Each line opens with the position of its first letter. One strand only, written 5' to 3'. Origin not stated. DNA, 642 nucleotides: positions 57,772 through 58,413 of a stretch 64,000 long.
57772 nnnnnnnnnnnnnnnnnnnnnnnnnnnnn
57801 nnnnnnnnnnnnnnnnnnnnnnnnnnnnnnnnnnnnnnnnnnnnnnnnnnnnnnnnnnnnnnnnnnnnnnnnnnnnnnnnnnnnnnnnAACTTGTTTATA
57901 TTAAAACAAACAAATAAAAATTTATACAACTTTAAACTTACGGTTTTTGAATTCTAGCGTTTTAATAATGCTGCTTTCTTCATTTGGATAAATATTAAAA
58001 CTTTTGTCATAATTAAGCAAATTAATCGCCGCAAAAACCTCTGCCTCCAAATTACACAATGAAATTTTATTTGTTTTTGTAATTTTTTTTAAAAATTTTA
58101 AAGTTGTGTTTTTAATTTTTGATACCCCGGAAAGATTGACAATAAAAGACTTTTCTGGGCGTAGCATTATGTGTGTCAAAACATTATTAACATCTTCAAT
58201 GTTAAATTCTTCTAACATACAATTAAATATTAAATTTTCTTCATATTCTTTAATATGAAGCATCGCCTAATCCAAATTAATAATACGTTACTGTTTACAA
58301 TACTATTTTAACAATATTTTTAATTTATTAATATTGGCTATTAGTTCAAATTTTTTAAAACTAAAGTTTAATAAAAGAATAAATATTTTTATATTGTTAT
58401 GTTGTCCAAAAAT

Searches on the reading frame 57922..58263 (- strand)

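Call 71: search_protein_families(library=pfam, proteins=[window:57922-58263:-], max_evalue=0.01)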
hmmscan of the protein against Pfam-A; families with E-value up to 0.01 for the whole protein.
window:57922-58263:- (113 aa): 1 family
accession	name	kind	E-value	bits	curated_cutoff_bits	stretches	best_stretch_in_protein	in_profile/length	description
PF01740.26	STAS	-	8.3e-05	22.8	22.6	1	21-97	23-105/106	STAS domain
